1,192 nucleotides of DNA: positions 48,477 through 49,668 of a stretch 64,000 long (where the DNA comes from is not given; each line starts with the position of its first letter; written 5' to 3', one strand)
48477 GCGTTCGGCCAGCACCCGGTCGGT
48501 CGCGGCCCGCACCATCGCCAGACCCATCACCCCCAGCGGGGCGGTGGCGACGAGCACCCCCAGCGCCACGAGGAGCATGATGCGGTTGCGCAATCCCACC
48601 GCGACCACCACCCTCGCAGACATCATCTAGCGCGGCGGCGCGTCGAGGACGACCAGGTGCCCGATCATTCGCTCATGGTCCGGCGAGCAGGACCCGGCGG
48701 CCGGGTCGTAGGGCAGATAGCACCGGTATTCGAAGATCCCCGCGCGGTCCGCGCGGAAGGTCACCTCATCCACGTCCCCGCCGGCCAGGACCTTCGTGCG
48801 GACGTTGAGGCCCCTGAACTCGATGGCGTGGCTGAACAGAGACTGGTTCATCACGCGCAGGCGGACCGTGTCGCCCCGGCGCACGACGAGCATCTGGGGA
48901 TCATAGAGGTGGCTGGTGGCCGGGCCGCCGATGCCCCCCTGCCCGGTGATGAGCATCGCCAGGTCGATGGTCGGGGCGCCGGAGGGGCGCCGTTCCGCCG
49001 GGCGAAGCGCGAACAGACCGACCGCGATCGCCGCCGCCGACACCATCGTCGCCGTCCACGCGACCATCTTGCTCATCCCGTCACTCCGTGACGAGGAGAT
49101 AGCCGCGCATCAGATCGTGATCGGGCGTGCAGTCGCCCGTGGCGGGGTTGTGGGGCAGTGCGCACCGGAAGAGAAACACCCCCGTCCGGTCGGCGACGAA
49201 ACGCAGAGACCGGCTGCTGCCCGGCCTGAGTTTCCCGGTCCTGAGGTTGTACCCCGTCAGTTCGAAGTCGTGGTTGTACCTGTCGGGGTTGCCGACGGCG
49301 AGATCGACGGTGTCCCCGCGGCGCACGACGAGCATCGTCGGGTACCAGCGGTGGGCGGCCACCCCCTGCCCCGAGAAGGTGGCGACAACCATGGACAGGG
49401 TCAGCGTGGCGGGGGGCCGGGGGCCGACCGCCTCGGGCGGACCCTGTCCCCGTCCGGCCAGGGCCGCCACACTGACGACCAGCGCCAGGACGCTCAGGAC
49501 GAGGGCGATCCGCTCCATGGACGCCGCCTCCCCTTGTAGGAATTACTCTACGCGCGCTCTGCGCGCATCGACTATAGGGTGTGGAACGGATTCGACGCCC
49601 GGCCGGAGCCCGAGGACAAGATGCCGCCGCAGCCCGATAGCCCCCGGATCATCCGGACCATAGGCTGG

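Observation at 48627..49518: Tandem paralogous membrane-anchored cupredoxins with a CuA-type ligand set but an expanded Cys-Cys loop (H...C-x10-C-x3-H-x2-M)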

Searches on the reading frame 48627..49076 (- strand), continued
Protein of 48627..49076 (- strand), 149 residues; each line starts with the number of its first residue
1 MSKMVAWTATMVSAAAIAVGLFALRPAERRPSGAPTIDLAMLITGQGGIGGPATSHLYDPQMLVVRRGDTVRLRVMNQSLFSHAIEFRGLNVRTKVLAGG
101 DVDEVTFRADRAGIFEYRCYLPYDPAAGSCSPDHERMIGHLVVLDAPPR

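Call 77: search_protein_families(library=pfam, proteins=[P0174, P0136, P0149, P0158, P0146, P0197, P0203, P0140, P0160, P0169], max_evalue=0.001)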
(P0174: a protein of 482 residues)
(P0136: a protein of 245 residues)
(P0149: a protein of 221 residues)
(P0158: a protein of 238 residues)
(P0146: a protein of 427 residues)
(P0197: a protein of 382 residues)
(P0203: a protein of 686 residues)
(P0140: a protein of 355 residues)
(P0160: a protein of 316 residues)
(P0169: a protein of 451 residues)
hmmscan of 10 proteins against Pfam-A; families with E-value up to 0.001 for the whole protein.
P0174 (482 aa): 2 families
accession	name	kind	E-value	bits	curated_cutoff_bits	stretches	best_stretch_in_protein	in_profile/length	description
PF13473.12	Cupredoxin_1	-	9.8e-06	26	27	1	376-465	17-95/104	Cupredoxin-like domain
PF16640.11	Big_3_5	-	0.00072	20.5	35.5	0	164-245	9-86/88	Bacterial Ig-like domain (group 3)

P0136 (245 aa): 1 family
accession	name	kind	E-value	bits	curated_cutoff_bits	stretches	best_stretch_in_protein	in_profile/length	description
PF13473.12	Cupredoxin_1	-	8.9e-10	39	27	1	141-228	14-100/104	Cupredoxin-like domain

P0149 (221 aa): 2 families
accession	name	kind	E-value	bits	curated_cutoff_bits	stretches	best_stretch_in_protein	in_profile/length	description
PF13473.12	Cupredoxin_1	-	3.4e-08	33.9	27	1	128-198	27-95/104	Cupredoxin-like domain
PF23509.1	MSMEG_3727_PQQ-assoc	-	0.00066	19.6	27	0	132-195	55-118/152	MSMEG_3727, PQQ-associated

P0158 (238 aa): 1 family
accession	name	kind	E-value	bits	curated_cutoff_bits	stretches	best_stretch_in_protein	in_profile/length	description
PF13473.12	Cupredoxin_1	-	1.4e-07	31.9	27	1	134-213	14-93/104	Cupredoxin-like domain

P0146 (427 aa): 3 families
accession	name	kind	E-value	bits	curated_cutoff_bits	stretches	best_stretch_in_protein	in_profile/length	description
PF13473.12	Cupredoxin_1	-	1.3e-11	44.8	27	1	145-192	30-77/104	Cupredoxin-like domain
PF00127.26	Copper-bind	-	5.9e-05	23.8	21.2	0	146-237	13-98/99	Copper binding proteins, plastocyanin/azurin family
PF07732.21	Cu-oxidase_3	-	8.5e-05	23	21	0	34-106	26-102/119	Multicopper oxidase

P0197 (382 aa): 3 families
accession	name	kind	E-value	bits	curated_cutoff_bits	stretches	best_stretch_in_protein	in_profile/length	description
PF13473.12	Cupredoxin_1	-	3.6e-36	123.8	27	3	284-380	11-103/104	Cupredoxin-like domain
PF00116.26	COX2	-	6.9e-16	58.7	22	1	311-376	49-114/120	Cytochrome C oxidase subunit II, periplasmic domain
PF07731.20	Cu-oxidase_2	-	8.3e-05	22.8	20.4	0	342-366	95-119/137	Multicopper oxidase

P0203 (686 aa): 2 families
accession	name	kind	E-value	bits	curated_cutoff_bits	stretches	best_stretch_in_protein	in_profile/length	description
PF13473.12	Cupredoxin_1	-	5.3e-08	33.3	27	0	54-136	31-104/104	Cupredoxin-like domain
PF00034.26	Cytochrom_C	-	1.8e-05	26.4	21.3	0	527-620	3-87/90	Cytochrome c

P0140 (355 aa): 3 families
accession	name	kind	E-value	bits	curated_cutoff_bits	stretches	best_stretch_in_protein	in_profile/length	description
PF13473.12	Cupredoxin_1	-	2.2e-18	66.6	27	3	66-156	19-103/104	Cupredoxin-like domain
PF00116.26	COX2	-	1.6e-15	57.5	22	2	86-151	50-113/120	Cytochrome C oxidase subunit II, periplasmic domain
PF07731.20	Cu-oxidase_2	-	0.00017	21.8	20.4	0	310-347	91-127/137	Multicopper oxidase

P0160 (316 aa): 8 families
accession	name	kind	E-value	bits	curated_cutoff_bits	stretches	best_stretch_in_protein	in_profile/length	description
PF00116.26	COX2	-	3.3e-16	59.7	22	2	53-118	48-113/120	Cytochrome C oxidase subunit II, periplasmic domain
PF13473.12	Cupredoxin_1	-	1.6e-14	54.2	27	2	31-107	15-92/104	Cupredoxin-like domain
PF13620.12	CarboxypepD_reg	-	4.1e-13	49.9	32.3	1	135-210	2-81/82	Carboxypeptidase regulatory-like domain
PF13715.12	CarbopepD_reg_2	-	3.8e-08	33.7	32.2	1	140-211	7-77/88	CarboxypepD_reg-like domain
PF07731.20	Cu-oxidase_2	-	2.5e-07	31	20.4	0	83-110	93-120/137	Multicopper oxidase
PF17210.9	SdrD_B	-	2.7e-05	24.8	29.7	1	141-188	18-68/112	SdrD B-like domain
PF17802.7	SpaA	-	0.00024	21.6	23.1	0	141-200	10-76/91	Prealbumin-like fold domain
PF09430.16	EMC7_beta-sandw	-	0.00066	20.3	26.6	0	146-204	6-66/122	ER membrane protein complex subunit 7, beta-sandwich domain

P0169 (451 aa): 1 family
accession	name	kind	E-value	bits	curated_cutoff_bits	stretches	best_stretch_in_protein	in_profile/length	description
PF13473.12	Cupredoxin_1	-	2.2e-10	40.9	27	0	315-361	31-77/104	Cupredoxin-like domain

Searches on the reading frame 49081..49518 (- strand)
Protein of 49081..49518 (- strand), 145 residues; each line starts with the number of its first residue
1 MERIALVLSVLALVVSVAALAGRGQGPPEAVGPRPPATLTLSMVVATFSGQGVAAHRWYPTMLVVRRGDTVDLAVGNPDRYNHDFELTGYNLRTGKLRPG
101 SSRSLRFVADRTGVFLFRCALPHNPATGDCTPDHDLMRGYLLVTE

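Call 3: search_protein_families(library=pfam, proteins=[window:49081-49518:-], max_evalue=0.1)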
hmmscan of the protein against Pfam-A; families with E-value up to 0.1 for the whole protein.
window:49081-49518:- (145 aa): 2 families
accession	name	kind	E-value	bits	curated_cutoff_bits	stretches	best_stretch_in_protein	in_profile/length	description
PF13473.12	Cupredoxin_1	-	0.00055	20.3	27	1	54-128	28-100/104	Cupredoxin-like domain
PF07731.20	Cu-oxidase_2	-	0.00087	19.5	20.4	1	94-121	92-119/137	Multicopper oxidase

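Call 9: search_solved_structures(query=window:49081-49518:-, max_evalue=10, show_alignments=3)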
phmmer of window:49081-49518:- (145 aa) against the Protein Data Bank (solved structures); distinct sequences matched with E-value up to 10: 90 (the best 60 are shown).
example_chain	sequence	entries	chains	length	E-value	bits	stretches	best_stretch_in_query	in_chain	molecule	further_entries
6hbe_A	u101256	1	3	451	3.6e-07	33.4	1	61-120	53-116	Copper-containing nitrite reductase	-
6tfd_A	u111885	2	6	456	6.6e-07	32.5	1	48-125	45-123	Copper-containing nitrite reductase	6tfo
2dv6_A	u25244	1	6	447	1.7e-06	31.2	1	52-123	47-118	Nitrite reductase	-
1wa0_X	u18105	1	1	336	4.1e-05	26.7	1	60-124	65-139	DISSIMILATORY COPPER-CONTAINING NITRITE REDUCTASE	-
2vmj_A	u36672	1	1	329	5.8e-05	26.2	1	60-125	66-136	DISSIMILATORY COPPER-CONTAINING NITRITE REDUCTASE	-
1iby_A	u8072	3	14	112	6e-05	26.2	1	60-121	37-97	NITROSOCYANIN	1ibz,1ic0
1ndt_A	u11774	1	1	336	6.9e-05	26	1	60-120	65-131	PROTEIN (NITRITE REDUCTASE)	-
1oe2_A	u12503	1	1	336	8.1e-05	25.8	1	60-120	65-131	DISSIMILATORY COPPER-CONTAINING NITRITE REDUCTASE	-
2bp8_A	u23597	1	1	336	8.3e-05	25.7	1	60-120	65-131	DISSIMILATORY COPPER-CONTAINING NITRITE REDUCTASE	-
4csp_A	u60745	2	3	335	8.3e-05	25.7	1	60-120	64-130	DISSIMILATORY COPPER-CONTAINING NITRITE REDUCTASE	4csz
5onx_A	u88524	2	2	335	8.4e-05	25.7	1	60-120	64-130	Copper-containing nitrite reductase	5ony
1gs7_A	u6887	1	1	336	8.4e-05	25.7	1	60-120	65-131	DISSIMILATORY COPPER-CONTAINING NITRITE REDUCTASE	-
2xxf_A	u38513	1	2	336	8.4e-05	25.7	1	60-120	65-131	DISSIMILATORY COPPER-CONTAINING NITRITE REDUCTASE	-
1hau_A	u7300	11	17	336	8.4e-05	25.7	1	60-120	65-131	DISSIMILATORY COPPER-CONTAINING NITRITE REDUCTASE | Copper-containing nitrite reductase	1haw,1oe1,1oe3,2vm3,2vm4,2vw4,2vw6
1wa1_X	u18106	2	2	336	8.4e-05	25.7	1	60-120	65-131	DISSIMILATORY COPPER-CONTAINING NITRITE REDUCTASE | DISSIMILATORY COPPER-CONTAINING NITRITE REDUCTASE,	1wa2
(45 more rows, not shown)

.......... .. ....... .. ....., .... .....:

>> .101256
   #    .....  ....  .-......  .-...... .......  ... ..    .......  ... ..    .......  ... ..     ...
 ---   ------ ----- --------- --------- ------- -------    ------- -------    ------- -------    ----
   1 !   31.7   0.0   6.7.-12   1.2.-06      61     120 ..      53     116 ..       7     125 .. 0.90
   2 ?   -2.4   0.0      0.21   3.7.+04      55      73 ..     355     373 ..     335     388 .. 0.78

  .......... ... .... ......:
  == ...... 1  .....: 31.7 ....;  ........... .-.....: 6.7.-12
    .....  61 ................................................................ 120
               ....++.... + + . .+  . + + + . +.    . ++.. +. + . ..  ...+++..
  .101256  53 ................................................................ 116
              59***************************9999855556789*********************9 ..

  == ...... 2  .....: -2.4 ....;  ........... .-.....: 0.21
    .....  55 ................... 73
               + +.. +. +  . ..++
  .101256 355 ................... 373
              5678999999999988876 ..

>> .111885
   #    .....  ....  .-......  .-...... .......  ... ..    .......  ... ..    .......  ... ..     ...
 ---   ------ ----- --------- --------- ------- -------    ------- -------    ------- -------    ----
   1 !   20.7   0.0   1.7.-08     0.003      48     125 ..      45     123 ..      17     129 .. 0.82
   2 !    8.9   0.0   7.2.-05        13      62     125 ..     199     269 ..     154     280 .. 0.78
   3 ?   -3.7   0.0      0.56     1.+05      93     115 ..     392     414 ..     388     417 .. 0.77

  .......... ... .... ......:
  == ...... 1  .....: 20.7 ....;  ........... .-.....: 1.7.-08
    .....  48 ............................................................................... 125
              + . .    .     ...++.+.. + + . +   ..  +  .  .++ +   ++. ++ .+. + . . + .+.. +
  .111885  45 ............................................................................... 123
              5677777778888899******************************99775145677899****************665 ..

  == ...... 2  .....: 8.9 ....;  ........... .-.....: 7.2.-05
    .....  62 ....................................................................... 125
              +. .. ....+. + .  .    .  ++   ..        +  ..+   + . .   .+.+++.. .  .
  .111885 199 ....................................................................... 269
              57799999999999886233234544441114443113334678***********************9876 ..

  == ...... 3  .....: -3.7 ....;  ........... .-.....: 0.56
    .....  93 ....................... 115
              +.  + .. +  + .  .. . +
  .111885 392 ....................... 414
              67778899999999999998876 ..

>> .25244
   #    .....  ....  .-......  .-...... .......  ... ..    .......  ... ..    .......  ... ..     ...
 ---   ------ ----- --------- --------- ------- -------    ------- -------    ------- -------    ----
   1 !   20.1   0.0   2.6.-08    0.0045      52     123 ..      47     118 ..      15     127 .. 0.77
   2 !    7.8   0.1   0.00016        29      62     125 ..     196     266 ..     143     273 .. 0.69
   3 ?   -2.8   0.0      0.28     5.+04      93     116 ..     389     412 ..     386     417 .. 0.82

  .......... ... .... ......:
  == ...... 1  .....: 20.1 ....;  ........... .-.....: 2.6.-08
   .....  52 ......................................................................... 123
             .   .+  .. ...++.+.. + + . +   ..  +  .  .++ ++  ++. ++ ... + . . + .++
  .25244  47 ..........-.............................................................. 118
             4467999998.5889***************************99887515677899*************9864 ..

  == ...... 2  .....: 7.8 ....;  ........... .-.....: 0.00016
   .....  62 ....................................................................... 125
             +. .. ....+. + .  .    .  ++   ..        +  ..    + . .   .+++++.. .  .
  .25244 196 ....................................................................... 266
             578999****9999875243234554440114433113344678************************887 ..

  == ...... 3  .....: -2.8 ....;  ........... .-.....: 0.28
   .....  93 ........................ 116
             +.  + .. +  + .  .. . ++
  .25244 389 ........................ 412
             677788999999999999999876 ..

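Call 46: search_protein_families(library=ncbifam, proteins=[window:49081-49518:-], max_evalue=0.01)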
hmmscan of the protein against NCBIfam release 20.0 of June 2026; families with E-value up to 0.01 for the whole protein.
window:49081-49518:- (145 aa): 4 families
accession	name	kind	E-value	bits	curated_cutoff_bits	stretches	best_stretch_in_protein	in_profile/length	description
TIGR04246.1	nitrous_NosZ_Gp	equivalog_domain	9.7e-09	34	625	1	57-144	495-577/578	Sec-dependent nitrous-oxide reductase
TIGR02376.1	Cu_nitrite_red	equivalog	6.7e-07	28.9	296.3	1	61-122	59-127/326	copper-containing nitrite reductase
TIGR03096.1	nitroso_cyanin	equivalog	1.9e-05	24.4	142.85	1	60-121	60-120/135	nitrosocyanin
TIGR04244.1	nitrous_NosZ_RR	equivalog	0.00041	19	625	1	63-120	551-610/627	TAT-dependent nitrous-oxide reductase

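Call 59: predict_structure(alignment_id=A2)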
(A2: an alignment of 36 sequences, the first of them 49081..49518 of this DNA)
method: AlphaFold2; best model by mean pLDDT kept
length: 145 residues; sequences in the alignment: 36
mean_pLDDT: 94.3   pTM: 0.75
mean pLDDT of the five models: 94.3, 93.9, 93.6, 93.3, 93.2
residues with pLDDT >= 90: 121; 70-90: 24; 50-70: 0; < 50: 0
segments of 3 or more residues with pLDDT < 50: none
pLDDT, mean of each block of 10 residues (from residue 1): 93 95 80 92 92 89 98 98 98 98 98 98 96 95 97
secondary structure, 60 per line:
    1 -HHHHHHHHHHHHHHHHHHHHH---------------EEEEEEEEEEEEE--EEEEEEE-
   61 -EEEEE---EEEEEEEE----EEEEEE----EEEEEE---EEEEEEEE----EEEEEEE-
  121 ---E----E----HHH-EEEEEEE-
elements in order: H2-22 E38-50 E53-59 E62-66 E70-77 E82-87 E92-97 E101-108 E113-119 E138-144

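Call 64: fold_search(model_id=the predicted structure, library=pdb)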
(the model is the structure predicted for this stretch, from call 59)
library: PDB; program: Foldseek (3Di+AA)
matches with E <= 10: 1463; with E <= 0.001: 675
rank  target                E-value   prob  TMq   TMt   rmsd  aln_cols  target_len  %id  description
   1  1ibz_A                1.1e-08  1.00  0.55  0.71   5.3       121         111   21  RED COPPER PROTEIN NITROSOCYANIN FROM NITROSOMONAS EUROPAEA (released 2001-06-06)
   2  9cck_A                1.1e-08  1.00  0.55  0.21   4.2       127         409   23  Multi-copper oxidase with a C-terminal cupredoxin domain from Nitrosopumilus maritimus (released 2025-02-05)
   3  1ibz_C                1.4e-08  1.00  0.53  0.70   5.9       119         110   21  RED COPPER PROTEIN NITROSOCYANIN FROM NITROSOMONAS EUROPAEA (released 2001-06-06)
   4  1iby_A                1.5e-08  1.00  0.55  0.70   5.1       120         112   21  RED COPPER PROTEIN NITROSOCYANIN FROM NITROSOMONAS EUROPAEA (released 2001-06-06)
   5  1fwx_D                4.1e-08  1.00  0.58  0.15   3.3       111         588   24  CRYSTAL STRUCTURE OF NITROUS OXIDE REDUCTASE FROM P. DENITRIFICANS (released 2001-09-25)
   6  1fwx_B                4.1e-08  1.00  0.58  0.15   3.3       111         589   24  CRYSTAL STRUCTURE OF NITROUS OXIDE REDUCTASE FROM P. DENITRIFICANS (released 2001-09-25)
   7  1ic0_A                5.4e-08  1.00  0.53  0.69   6.7       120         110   20  RED COPPER PROTEIN NITROSOCYANIN FROM NITROSOMONAS EUROPAEA (released 2001-06-06)
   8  1fwx_A                6.1e-08  1.00  0.57  0.15   3.3       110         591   24  CRYSTAL STRUCTURE OF NITROUS OXIDE REDUCTASE FROM P. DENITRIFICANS (released 2001-09-25)
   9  9cck_C                6.1e-08  1.00  0.55  0.28   4.1       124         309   22  Multi-copper oxidase with a C-terminal cupredoxin domain from Nitrosopumilus maritimus (released 2025-02-05)
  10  6zar                  6.5e-08  1.00  0.60  0.27   3.5       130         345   25  As-isolated copper nitrite reductase from Bradyrhizobium sp. ORS 375 (two-domain) at 1.1 A resolution (unrestrained, ful (released 2021-01-20)
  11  2cua_A                6.9e-08  1.00  0.58  0.69   6.9       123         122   21  THE CUA DOMAIN OF CYTOCHROME BA3 FROM THERMUS THERMOPHILUS (released 1999-05-28)
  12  4kns_A                6.9e-08  1.00  0.56  0.30   4.1       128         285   20  Reduced crystal structure of the Nitrosomonas europaea copper nitrite reductase at pH 6.5 (released 2013-07-24)
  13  1fwx_C                1.0e-07  1.00  0.56  0.14   3.3       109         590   25  CRYSTAL STRUCTURE OF NITROUS OXIDE REDUCTASE FROM P. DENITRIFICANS (released 2001-09-25)
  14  2dv6_A                1.2e-07  1.00  0.53  0.20   4.6       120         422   21  Crystal structure of nitrite reductase from Hyphomicrobium denitrificans (released 2007-02-20)
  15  5u7n_B                1.2e-07  1.00  0.54  0.67   8.9       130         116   21  CRYSTAL STRUCTURE OF A CHIMERIC CUA DOMAIN (SUBUNIT II) OF CYTOCHROME BA3 FROM THERMUS THERMOPHILUS WITH THE AMICYANIN (released 2017-11-22)
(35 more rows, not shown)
